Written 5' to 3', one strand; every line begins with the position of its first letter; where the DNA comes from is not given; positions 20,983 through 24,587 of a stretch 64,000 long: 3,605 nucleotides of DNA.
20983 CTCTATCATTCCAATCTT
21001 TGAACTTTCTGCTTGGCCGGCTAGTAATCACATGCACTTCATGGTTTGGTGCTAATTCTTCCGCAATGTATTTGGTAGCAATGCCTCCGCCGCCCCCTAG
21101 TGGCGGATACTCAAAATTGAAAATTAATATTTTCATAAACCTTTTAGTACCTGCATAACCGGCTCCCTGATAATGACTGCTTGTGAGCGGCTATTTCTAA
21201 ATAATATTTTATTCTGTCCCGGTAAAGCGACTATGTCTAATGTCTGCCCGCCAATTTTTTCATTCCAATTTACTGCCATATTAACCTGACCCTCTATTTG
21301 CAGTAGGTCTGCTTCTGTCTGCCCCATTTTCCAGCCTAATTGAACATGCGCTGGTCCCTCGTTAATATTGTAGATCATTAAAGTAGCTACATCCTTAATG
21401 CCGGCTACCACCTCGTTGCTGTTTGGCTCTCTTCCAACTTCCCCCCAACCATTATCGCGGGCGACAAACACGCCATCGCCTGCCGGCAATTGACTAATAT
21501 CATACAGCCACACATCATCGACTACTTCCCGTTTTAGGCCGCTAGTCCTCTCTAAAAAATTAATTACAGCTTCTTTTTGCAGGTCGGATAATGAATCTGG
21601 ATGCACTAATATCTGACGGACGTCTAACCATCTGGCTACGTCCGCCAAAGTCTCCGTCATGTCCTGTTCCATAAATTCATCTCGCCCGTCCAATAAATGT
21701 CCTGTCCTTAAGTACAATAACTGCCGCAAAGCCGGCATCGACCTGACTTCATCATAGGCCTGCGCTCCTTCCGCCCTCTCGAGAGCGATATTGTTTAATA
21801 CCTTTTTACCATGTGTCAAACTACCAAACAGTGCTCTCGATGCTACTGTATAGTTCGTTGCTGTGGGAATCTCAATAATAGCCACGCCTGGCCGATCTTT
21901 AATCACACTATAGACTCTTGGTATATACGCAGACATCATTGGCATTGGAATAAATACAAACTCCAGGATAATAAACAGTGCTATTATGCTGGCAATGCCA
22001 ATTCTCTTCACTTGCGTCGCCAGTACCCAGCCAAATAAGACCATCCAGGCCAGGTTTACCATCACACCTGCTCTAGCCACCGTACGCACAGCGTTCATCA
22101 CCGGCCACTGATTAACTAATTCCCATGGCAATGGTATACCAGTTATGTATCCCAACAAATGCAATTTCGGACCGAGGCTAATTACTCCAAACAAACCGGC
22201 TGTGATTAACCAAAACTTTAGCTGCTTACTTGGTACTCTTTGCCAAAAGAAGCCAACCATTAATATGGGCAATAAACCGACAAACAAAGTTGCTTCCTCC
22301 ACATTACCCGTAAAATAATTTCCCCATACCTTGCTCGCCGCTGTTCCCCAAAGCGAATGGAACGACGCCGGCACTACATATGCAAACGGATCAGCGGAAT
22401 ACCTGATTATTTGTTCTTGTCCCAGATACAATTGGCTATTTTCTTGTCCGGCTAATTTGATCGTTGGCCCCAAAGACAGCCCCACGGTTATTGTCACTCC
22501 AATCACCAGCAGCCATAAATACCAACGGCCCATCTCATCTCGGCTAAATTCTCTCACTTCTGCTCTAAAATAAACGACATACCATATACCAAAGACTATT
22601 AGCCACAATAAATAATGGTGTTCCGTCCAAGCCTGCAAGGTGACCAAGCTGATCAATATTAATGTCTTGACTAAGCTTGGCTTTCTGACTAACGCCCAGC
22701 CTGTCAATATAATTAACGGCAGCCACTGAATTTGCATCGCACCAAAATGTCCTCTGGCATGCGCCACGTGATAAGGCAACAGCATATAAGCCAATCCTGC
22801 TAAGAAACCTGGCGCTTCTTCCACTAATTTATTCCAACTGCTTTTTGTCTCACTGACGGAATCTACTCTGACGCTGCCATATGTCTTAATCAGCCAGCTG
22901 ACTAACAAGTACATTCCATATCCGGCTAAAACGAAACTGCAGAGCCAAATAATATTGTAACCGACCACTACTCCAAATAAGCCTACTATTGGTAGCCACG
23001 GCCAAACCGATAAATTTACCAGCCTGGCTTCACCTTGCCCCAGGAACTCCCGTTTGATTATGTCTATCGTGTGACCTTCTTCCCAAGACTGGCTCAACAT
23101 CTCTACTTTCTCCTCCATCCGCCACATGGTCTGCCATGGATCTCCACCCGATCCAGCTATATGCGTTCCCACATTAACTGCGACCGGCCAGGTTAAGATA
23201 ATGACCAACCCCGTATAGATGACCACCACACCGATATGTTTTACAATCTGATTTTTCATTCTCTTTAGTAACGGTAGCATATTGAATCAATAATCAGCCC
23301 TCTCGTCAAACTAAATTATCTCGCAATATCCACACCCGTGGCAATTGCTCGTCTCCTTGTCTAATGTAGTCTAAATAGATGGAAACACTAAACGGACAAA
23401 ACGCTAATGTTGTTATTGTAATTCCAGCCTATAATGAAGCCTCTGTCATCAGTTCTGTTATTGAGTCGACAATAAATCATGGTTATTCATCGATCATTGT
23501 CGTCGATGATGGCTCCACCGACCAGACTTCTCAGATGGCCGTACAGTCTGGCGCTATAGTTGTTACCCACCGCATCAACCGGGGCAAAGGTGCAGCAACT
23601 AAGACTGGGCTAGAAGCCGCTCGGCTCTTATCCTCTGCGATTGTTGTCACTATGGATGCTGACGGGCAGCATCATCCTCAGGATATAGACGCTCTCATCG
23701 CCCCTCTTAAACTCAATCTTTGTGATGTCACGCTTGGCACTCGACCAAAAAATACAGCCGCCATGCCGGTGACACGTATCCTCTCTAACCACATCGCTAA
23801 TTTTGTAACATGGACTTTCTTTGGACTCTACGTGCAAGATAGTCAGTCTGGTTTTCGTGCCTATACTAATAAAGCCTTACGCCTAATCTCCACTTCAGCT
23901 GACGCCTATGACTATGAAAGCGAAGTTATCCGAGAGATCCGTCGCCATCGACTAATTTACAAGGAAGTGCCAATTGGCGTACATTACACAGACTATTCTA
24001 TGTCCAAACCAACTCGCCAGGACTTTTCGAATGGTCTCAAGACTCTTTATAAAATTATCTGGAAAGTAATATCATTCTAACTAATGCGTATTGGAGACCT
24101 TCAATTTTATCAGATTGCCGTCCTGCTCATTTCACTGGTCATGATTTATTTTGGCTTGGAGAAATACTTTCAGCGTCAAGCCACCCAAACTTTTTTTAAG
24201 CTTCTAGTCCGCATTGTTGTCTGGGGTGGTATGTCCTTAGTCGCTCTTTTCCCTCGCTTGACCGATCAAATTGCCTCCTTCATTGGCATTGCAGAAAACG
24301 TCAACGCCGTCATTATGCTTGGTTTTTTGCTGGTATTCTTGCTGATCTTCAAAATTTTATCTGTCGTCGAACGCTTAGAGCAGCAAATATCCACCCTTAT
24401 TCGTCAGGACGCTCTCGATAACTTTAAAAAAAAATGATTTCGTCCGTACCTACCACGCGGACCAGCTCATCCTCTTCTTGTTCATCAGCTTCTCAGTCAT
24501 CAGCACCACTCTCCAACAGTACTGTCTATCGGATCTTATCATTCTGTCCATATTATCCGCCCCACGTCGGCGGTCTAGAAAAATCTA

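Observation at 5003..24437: Unusual density of lipid-carrier glycosylation machinery: three DPM1/GtrB-like GT2 genes plus at least five large GT-C or YfhO-type membrane proteins, including a GtrB-GtrA-GtrC-like triad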

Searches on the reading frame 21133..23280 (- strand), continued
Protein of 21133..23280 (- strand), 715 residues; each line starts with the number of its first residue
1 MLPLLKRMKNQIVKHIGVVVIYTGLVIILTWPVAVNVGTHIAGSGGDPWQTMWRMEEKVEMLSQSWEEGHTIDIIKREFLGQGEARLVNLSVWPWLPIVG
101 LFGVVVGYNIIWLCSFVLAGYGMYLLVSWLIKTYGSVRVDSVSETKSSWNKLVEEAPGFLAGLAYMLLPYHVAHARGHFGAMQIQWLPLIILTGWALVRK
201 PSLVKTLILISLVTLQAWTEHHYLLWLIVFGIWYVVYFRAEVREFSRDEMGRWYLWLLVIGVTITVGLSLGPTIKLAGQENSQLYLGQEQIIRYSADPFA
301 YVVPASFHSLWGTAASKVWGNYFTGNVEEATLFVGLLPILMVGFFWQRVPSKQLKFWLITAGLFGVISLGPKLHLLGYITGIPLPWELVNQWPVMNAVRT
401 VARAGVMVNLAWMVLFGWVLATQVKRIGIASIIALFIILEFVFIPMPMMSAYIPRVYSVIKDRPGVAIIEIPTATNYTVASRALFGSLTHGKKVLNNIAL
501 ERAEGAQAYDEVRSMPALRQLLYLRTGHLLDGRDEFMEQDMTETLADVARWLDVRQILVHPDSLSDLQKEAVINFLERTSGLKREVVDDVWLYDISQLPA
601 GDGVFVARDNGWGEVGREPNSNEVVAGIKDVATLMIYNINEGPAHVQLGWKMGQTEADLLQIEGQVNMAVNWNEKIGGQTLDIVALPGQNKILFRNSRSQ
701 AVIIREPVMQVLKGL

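Call 87: list_cluster_members(proteins=[window:21133-23280:-, window:24084-24437:+, window:5786-8020:+, window:27609-29852:+])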
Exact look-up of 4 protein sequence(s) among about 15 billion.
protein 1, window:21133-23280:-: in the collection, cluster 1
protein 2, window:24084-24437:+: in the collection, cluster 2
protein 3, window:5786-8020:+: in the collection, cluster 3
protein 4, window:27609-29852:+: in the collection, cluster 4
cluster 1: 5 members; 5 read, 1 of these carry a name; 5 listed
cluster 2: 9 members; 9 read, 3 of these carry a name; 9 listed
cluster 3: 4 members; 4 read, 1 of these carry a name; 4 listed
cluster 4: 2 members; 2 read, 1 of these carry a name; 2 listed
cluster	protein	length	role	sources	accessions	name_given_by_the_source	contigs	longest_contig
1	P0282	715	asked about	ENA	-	-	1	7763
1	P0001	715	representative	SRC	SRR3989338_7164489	-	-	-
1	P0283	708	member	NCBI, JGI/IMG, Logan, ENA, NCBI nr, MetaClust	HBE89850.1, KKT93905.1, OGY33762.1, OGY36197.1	MAG: hypothetical protein A3E37_05010 [Candidatus Andersenbacteria bacterium ... | MAG: hypothetical protein UW94_C0003G0081 [Parcubacteria group bacterium ... | \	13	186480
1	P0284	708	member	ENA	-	-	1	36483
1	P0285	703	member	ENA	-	-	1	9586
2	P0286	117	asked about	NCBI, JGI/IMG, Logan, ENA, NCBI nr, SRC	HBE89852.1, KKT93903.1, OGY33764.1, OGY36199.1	MAG: hypothetical protein A3E37_05000 [Candidatus Andersenbacteria bacterium ... | MAG: putative membrane-spanning protein [Parcubacteria group bacterium GW2011_GWA2_45_14]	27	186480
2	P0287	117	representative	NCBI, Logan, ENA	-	-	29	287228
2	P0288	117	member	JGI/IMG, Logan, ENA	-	hypothetical protein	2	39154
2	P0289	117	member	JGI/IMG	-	hypothetical protein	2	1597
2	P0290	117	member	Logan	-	-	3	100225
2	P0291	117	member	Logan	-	-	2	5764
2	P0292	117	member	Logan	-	-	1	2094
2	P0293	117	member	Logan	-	-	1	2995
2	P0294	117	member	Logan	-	-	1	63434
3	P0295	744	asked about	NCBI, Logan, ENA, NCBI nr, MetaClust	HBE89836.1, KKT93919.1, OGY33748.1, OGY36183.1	MAG: hypothetical protein A3E37_05080 [Candidatus Andersenbacteria bacterium ... | MAG: hypothetical protein UW94_C0003G0095 [Parcubacteria group bacterium ... | status=active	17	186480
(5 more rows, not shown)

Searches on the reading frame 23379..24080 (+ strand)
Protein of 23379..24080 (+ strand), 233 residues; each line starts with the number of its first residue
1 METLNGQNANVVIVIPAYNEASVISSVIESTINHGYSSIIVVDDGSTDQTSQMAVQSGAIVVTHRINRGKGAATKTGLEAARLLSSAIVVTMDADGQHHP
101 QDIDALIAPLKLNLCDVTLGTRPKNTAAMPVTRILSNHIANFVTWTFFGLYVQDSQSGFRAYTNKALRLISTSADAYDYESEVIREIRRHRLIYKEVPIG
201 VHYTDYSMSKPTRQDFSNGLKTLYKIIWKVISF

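Call 5: search_protein_families(library=pfam, proteins=[window:23379-24080:+], max_evalue=0.01)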
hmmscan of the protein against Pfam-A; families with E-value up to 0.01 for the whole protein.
window:23379-24080:+ (233 aa): 3 families
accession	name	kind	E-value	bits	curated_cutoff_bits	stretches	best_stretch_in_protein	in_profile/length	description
PF00535.33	Glycos_transf_2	-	1.6e-24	87.2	23.3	1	13-168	2-160/168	Glycosyl transferase family 2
PF13641.12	Glyco_tranf_2_3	-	9.9e-09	36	27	1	11-110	3-111/230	Glycosyltransferase like family 2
PF13704.12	Glyco_tranf_2_4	-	0.00037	21.4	27.5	1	19-76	2-59/98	Glycosyl transferase family 2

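Call 6: search_protein_families(library=ncbifam, proteins=[window:23379-24080:+], max_evalue=0.01)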
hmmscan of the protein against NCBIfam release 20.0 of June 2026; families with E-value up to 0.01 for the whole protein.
window:23379-24080:+ (233 aa): 19 families
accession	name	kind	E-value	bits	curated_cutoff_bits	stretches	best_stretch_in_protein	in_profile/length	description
NF058614.1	PPMAGASynPpgS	equivalog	1.4e-41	142.4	370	1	11-223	2-216/226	polyprenyl-phospho-N-acetylgalactosaminyl synthase PpgS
TIGR04182.1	glyco_TIGR04182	equivalog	1.5e-35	123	325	1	10-225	1-213/293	S-layer glycoprotein N-glycosyltransferase AglJ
NF041391.1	DPhHxTase_Halo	equivalog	3.9e-16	58.7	375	1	17-199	3-181/213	dolichyl-phosphate hexose transferase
TIGR03937.1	PgaC_IcaA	equivalog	7.6e-12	44.9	422.3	1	7-111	43-151/407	poly-beta-1,6-N-acetyl-D-glucosamine synthase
TIGR03469.1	HpnB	hypoth_equivalog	8.2e-12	44.8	379.25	1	9-111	44-161/386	hopene-associated glycosyltransferase HpnB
NF010496.0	PRK13915.1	equivalog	9.4e-12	44.6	262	1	7-111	29-143/307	glucosyl-3-phosphoglycerate synthase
NF007986.1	PRK10714.1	equivalog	7.8e-11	41.5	529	1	10-166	7-168/316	undecaprenyl-phosphate 4-deoxy-4-formamido-L-arabinose transferase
TIGR03965.1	mycofact_glyco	equivalog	1.5e-10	40.6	280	1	8-110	73-179/467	mycofactocin biosynthesis glycosyltransferase MftF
NF041875.1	EPS_EpsD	equivalog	4.9e-10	39.3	370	1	12-121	2-115/325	exopolysaccharide biosynthesis glycosyltransferase EpsD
NF047588.1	GlcsyltransPgfSStrep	equivalog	1e-09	38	500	1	11-171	3-168/308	glycosyltransferase PgfS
TIGR04283.1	glyco_like_mftF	equivalog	9.7e-09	35.1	182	1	13-82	3-72/221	TIGR04283 family arsenosugar biosynthesis glycosyltransferase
NF007482.0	PRK10073.1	equivalog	1.7e-08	33.8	423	1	8-108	5-108/334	glycosyltransferase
NF047683.1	TeichurnBiosyTuaG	equivalog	1.6e-07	31.2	400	1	7-111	4-112/252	teichuronic acid biosynthesis protein TuaG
NF041865.1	EpsU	equivalog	2.8e-06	26.6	700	1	11-106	41-143/394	exopolysaccharide biosynthesis GT2 family glycosyltransferase EpsU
TIGR03111.1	glyc2_xrt_Gpos1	hypoth_equivalog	0.00012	21.1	363.95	1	6-108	46-154/439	TIGR03111 family XrtG-associated glycosyltransferase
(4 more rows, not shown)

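Call 31: search_solved_structures(query=window:23379-24080:+, max_evalue=0.001, show_alignments=1)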
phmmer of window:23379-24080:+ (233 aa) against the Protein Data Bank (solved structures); distinct sequences matched with E-value up to 0.001: 14.
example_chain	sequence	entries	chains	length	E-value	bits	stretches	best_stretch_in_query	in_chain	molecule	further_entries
5mlz_A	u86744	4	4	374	2.3e-08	37.2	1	2-123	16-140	Dolichol monophosphate mannose synthase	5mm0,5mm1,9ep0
9bhc_C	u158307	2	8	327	5.4e-07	32.7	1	11-162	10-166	Undecaprenyl-phosphate 4-deoxy-4-formamido-L-arabinose transferase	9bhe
8vxh_A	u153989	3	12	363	6.7e-07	32.4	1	11-162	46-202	Undecaprenyl-phosphate 4-deoxy-4-formamido-L-arabinose transferase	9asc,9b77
9hwj_A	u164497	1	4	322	1.1e-06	31.7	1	11-112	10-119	Undecaprenyl-phosphate 4-deoxy-4-formamido-L-arabinose transferase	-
4y6n_A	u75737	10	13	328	1.7e-06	31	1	10-110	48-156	Glucosyl-3-phosphoglycerate synthase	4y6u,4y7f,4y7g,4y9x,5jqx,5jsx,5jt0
3e25_A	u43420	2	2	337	1.8e-06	30.9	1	10-110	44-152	Putative uncharacterized protein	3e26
4ddz_A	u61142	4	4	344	1.9e-06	30.9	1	10-110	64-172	GLUCOSYL-3-PHOSPHOGLYCERATE SYNTHASE (GpgS) | Glucosyl-3-phosphoglycerate synthase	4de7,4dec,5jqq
2z87_A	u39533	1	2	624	2.9e-06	30.3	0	11-117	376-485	Chondroitin synthase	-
2z86_A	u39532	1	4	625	3e-06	30.3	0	11-117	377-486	Chondroitin synthase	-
3ckj_A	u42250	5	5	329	9.2e-06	28.7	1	10-110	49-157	Putative uncharacterized protein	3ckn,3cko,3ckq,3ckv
7pdo_A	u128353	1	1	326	0.00043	23.2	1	10-112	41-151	Glucosyl-3-phosphoglycerate synthase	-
7p5l_A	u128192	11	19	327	0.00043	23.2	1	10-112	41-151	Glucosyl-3-phosphoglycerate synthase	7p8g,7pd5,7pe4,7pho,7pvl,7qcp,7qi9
6p61_A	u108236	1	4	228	0.00057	22.8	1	10-98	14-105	Glycosyltransferase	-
5hea_A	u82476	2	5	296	0.00077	22.4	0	11-81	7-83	Putative glycosyltransferase (GalT1)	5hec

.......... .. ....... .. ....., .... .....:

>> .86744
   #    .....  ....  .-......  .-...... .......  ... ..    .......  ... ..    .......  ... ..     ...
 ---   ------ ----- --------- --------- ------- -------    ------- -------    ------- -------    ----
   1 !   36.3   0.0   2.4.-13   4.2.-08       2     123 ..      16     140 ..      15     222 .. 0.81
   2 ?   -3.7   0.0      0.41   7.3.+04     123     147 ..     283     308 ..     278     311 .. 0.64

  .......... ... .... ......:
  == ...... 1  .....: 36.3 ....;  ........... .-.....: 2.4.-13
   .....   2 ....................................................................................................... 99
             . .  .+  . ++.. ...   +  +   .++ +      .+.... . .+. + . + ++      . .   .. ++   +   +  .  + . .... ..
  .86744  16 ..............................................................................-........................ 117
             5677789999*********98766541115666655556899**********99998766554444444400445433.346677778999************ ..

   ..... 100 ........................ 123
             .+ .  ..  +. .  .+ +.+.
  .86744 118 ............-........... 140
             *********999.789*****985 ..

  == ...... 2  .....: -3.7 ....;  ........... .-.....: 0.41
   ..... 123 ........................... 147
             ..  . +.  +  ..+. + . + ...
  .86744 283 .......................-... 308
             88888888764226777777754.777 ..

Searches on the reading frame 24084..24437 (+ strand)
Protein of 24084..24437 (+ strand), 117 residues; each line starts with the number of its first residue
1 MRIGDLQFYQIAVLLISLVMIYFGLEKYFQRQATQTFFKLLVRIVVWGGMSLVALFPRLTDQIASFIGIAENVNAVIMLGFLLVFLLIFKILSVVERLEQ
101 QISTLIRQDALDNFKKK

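Call 5: search_protein_families(library=pfam, proteins=[window:24084-24437:+], max_evalue=0.01)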
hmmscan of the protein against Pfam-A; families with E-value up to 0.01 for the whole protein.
window:24084-24437:+ (117 aa): 1 family
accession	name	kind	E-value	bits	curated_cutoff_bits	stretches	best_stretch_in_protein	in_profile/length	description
PF10066.14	DUF2304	-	1.9e-17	63.9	25.5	1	9-113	2-104/106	Uncharacterized conserved protein (DUF2304)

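Call 6: search_protein_families(library=ncbifam, proteins=[window:24084-24437:+], max_evalue=0.01)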
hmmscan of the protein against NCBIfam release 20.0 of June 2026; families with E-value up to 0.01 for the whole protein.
window:24084-24437:+ (117 aa): 1 family
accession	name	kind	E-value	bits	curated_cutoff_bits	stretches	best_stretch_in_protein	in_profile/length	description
TIGR02854.1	spore_II_GA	equivalog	0.00075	18.9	209.55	1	9-100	60-156/293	sigma-E processing peptidase SpoIIGA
